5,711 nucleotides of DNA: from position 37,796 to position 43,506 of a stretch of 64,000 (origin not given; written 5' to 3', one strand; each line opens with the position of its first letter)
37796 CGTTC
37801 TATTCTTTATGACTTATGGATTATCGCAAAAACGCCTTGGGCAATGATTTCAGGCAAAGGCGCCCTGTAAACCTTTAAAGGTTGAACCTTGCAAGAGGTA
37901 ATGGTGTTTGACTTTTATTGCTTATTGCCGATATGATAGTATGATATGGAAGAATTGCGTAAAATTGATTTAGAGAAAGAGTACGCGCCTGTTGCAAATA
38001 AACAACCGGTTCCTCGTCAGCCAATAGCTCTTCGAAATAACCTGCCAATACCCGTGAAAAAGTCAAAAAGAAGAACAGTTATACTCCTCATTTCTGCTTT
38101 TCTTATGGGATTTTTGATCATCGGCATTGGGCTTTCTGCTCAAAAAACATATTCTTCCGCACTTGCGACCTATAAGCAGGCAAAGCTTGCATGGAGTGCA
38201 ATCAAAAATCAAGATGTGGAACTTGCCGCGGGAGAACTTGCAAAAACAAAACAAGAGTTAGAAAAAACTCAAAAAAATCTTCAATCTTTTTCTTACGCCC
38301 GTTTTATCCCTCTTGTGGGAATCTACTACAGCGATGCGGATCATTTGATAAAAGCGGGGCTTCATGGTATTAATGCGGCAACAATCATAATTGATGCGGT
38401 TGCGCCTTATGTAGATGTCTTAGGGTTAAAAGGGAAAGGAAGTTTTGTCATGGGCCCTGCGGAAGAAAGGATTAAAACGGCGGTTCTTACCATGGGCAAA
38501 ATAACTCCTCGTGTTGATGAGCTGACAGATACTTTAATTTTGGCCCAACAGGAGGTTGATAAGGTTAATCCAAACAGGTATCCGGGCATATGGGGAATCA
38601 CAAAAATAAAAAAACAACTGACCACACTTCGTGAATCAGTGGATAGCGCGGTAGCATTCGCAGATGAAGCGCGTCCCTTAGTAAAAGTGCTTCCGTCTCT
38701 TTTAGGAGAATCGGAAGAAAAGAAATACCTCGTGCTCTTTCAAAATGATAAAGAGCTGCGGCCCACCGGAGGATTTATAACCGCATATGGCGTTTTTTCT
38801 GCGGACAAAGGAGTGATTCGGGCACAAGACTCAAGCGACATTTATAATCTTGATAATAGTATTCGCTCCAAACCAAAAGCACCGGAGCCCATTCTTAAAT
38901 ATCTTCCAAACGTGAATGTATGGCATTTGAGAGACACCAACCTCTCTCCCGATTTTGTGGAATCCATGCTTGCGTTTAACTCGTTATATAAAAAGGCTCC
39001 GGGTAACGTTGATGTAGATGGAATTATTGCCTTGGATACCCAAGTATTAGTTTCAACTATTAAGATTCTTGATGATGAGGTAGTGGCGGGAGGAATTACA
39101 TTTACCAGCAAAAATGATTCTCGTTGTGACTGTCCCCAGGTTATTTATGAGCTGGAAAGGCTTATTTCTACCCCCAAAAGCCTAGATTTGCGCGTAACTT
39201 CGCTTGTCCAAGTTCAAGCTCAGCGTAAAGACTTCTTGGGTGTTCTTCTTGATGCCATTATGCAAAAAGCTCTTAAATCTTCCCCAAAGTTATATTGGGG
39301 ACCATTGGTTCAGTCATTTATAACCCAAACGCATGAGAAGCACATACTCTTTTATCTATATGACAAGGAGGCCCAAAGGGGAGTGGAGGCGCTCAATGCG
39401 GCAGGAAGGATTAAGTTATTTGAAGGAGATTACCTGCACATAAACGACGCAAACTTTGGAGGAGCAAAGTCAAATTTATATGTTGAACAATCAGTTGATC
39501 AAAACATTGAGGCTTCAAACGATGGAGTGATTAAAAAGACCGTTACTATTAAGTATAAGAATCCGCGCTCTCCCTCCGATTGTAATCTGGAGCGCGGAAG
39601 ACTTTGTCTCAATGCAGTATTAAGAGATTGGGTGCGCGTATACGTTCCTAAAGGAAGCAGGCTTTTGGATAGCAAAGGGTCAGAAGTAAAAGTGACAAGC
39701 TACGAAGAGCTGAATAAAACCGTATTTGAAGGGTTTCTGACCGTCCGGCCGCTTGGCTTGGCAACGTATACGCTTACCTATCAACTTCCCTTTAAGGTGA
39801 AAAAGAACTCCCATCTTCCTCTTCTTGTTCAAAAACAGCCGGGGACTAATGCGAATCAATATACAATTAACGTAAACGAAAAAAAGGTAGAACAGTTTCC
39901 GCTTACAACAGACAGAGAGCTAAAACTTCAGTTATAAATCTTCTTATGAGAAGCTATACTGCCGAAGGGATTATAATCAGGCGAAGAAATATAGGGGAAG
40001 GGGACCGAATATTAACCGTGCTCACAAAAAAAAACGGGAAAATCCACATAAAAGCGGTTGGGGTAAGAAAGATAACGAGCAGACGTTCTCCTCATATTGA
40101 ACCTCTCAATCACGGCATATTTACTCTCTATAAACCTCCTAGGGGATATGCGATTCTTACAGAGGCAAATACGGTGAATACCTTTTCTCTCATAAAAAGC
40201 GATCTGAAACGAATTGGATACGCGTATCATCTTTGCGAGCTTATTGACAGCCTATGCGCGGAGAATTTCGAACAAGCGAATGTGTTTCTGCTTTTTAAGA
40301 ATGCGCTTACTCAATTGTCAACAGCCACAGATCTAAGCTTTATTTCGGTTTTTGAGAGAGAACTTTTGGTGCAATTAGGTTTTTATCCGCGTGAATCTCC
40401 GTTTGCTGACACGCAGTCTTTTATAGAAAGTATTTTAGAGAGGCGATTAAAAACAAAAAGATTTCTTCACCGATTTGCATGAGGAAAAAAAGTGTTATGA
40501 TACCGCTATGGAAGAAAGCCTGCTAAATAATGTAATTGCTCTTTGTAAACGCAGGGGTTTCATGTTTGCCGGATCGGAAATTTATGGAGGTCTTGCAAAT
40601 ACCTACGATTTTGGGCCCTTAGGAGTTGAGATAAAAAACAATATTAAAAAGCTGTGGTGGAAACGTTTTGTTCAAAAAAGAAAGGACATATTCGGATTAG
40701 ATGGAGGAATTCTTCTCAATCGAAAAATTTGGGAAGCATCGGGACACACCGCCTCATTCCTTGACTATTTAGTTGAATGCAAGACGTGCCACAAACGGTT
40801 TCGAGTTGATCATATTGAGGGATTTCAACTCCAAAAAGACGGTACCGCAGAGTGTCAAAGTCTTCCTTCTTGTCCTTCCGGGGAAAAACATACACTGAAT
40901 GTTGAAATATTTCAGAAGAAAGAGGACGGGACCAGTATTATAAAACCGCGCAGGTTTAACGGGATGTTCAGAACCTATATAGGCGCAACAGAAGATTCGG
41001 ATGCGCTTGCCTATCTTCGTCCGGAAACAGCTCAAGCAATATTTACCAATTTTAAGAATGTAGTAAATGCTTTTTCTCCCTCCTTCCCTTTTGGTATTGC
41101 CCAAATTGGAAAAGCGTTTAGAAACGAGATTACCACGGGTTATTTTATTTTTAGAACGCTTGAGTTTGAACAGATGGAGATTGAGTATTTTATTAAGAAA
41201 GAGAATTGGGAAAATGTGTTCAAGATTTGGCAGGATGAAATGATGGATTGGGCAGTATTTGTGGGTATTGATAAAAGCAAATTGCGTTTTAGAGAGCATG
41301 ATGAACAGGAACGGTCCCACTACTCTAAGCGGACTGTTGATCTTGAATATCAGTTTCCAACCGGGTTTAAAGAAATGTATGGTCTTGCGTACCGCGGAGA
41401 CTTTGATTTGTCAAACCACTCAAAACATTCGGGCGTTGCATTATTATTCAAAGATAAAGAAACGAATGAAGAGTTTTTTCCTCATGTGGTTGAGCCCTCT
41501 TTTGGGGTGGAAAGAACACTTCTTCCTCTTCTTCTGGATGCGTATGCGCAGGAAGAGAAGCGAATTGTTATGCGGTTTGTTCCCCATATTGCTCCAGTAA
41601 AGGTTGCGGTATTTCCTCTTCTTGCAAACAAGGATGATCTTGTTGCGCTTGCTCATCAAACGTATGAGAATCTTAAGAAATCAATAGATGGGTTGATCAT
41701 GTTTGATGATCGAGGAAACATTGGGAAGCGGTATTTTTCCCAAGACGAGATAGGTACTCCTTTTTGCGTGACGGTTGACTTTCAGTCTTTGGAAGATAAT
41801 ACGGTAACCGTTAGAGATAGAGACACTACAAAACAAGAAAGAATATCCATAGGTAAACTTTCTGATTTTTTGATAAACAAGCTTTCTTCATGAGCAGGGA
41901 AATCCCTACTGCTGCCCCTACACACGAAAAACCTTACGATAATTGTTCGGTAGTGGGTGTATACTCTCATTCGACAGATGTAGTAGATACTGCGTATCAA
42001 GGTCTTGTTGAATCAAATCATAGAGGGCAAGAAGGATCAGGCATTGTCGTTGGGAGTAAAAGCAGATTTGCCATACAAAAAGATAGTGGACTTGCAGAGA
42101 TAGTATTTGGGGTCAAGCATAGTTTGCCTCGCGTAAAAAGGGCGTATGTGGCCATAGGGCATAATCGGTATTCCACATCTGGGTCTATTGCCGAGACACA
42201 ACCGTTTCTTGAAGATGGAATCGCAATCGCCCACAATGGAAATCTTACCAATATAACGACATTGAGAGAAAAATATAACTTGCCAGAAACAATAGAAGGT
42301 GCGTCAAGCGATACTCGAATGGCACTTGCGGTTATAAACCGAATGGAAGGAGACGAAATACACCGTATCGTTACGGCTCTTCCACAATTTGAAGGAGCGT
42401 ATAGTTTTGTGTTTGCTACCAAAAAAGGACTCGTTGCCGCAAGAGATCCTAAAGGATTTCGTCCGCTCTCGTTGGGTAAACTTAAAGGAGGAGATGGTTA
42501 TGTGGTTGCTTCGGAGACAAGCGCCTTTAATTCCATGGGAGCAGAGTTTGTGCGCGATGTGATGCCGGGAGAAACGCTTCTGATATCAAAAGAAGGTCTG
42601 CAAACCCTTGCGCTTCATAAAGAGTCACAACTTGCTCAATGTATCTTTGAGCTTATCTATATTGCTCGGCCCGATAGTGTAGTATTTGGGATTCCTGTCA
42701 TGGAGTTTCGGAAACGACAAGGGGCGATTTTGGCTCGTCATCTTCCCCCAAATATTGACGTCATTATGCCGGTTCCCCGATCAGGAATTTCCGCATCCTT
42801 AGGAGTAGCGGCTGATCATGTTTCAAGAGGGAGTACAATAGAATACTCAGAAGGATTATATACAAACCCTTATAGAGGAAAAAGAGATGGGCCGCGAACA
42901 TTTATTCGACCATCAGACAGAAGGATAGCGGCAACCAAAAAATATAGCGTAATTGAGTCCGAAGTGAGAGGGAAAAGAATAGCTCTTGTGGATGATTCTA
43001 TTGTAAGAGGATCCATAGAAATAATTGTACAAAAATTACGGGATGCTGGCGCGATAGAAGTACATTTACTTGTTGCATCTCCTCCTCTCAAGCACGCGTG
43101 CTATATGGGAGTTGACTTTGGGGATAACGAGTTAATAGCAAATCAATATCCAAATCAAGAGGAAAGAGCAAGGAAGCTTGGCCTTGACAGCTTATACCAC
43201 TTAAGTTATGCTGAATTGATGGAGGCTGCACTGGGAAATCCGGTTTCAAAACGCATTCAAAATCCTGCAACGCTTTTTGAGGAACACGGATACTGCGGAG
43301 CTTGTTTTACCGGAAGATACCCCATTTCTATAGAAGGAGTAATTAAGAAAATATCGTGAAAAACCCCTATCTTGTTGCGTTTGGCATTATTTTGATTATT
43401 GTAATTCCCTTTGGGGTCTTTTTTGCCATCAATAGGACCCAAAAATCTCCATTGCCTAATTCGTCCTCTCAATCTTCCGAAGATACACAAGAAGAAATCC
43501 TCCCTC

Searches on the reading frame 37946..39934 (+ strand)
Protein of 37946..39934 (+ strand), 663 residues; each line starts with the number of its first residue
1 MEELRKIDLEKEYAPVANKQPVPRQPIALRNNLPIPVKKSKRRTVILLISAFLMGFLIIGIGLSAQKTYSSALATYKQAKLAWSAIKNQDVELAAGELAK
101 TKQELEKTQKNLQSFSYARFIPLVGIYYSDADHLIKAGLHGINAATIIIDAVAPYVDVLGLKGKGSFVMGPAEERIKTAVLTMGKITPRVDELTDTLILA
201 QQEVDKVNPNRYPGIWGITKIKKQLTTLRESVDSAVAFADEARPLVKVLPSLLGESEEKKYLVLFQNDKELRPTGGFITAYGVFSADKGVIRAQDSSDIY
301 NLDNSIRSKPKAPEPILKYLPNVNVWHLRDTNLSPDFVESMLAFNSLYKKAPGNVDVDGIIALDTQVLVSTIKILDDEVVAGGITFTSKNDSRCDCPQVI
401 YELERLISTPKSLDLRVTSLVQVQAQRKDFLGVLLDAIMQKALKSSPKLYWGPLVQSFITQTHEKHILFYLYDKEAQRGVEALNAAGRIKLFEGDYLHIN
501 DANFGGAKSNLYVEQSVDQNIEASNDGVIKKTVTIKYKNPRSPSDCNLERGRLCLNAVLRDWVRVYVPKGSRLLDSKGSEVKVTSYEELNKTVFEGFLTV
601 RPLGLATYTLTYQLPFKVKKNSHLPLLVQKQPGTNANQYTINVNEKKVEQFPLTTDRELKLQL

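Call 30: search_protein_families(library=pfam, proteins=[window:37946-39934:+], max_evalue=0.00001)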
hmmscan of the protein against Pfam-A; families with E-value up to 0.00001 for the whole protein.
window:37946-39934:+ (663 aa): 1 family
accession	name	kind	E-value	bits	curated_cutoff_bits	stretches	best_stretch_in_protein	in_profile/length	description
PF13196.11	DUF4012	-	1.3e-21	78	28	1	257-390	2-134/144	Protein of unknown function (DUF4012)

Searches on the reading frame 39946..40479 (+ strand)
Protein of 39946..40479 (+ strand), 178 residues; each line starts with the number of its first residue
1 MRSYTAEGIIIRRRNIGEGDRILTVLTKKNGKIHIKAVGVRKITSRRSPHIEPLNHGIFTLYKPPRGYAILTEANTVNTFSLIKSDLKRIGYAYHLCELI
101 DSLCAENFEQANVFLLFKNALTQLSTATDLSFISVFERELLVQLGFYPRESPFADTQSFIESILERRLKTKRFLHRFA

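Call 30: search_protein_families(library=pfam, proteins=[window:39946-40479:+], max_evalue=0.00001)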
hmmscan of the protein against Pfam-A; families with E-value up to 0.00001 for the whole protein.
window:39946-40479:+ (178 aa): 2 families
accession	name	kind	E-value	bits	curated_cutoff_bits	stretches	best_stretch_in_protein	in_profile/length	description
PF11967.14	RecO_N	-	2.2e-17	63.3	27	1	1-80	1-80/80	Recombination protein O N terminal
PF02565.21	RecO_C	-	5e-12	46.3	22.1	1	85-149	2-67/157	Recombination protein O C terminal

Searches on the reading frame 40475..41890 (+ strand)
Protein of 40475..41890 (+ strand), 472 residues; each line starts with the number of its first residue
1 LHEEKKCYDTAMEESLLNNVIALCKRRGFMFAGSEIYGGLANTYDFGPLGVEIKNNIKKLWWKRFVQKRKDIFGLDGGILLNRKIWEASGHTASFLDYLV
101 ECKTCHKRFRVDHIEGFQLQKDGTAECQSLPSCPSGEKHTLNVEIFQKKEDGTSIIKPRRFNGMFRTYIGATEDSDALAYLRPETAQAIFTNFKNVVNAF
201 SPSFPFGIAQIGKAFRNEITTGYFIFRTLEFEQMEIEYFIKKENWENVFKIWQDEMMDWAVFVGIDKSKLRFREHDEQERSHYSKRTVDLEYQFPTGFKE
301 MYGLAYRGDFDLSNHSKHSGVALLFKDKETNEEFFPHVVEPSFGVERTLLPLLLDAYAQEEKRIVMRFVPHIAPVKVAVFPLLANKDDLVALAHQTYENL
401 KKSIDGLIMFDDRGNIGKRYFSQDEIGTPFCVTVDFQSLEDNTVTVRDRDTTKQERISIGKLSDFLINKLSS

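Call 30: search_protein_families(library=pfam, proteins=[window:40475-41890:+], max_evalue=0.00001)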
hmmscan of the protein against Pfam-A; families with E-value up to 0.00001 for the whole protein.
window:40475-41890:+ (472 aa): 2 families
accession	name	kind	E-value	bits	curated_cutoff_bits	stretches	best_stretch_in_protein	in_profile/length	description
PF03129.25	HGTP_anticodon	-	8.1e-20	71.2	21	1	376-468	1-93/94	Anticodon binding domain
PF00587.30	tRNA-synt_2b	-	3.1e-09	37.6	29.3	1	177-351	9-174/179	tRNA synthetase class II core domain (G, H, P, S and T)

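Call 49: find_homologous_proteins(query=window:40475-41890:+, max_evalue=1e-50)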
Query window:40475-41890:+ (472 aa): 8000 proteins with E <= 1e-50 among 8000 candidates; the best 120 are listed.
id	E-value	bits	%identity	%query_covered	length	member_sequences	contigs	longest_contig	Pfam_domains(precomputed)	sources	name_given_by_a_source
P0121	0.0e+0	1063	100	98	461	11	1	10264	PF03129.26,PF00587.31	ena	-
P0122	1.5e-197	675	64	98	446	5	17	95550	PF03129.26,PF00587.31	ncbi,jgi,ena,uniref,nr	ncbi:MAG: Glycine-tRNA ligase [Candidatus Woesebacteria bacterium GW2011_GWC2_45_9]|uniref:Glycine--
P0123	9.0e-197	673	65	98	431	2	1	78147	PF03129.26,PF00587.31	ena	-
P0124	1.3e-195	669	65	97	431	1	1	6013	PF03129.26,PF00587.31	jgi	jgi:glycyl-tRNA synthetase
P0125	1.5e-194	666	63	97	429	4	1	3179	PF03129.26,PF00587.31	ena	-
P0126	1.6e-194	665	63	97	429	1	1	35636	PF03129.26,PF00587.31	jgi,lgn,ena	-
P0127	3.8e-194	664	64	96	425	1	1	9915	PF03129.26,PF00587.31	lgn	-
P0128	4.2e-194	664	64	96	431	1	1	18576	PF03129.26,PF00587.31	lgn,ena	-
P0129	5.0e-194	664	63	97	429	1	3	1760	PF03129.26,PF00587.31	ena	-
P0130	9.3e-194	663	62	97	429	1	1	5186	PF03129.26,PF00587.31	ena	-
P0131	9.8e-193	660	63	97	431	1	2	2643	PF03129.26,PF00587.31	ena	-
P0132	2.7e-189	648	63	97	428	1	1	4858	PF03129.26,PF00587.31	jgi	jgi:glycyl-tRNA synthetase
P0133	2.9e-189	648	62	96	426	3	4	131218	PF03129.26,PF00587.31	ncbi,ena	-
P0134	6.4e-187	640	62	97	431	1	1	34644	PF03129.26,PF00587.31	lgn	-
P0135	2.5e-185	635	61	99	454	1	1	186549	PF03129.26,PF00587.31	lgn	-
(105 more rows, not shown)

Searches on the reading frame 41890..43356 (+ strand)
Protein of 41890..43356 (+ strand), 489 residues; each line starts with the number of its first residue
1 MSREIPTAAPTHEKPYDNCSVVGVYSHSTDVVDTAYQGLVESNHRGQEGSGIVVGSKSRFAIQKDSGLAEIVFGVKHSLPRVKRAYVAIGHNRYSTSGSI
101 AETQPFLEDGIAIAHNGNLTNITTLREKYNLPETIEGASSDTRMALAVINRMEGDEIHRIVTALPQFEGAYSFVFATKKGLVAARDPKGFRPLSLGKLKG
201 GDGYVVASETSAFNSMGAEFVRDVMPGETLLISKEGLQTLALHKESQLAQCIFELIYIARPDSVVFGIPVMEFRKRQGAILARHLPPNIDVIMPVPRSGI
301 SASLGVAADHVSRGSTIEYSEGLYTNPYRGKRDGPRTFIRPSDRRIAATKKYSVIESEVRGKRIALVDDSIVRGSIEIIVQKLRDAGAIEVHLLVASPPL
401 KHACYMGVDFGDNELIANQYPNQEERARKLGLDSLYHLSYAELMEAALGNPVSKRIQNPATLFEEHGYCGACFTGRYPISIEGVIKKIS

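Call 30: search_protein_families(library=pfam, proteins=[window:41890-43356:+], max_evalue=0.00001)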
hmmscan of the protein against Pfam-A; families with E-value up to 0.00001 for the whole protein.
window:41890-43356:+ (489 aa): 2 families
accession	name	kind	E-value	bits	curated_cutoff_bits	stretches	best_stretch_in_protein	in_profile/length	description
PF13537.11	GATase_7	-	7.8e-15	55.4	25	1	91-213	1-121/123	Glutamine amidotransferase domain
PF13522.11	GATase_6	-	2.6e-14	53.8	27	1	85-209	10-130/130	Glutamine amidotransferase domain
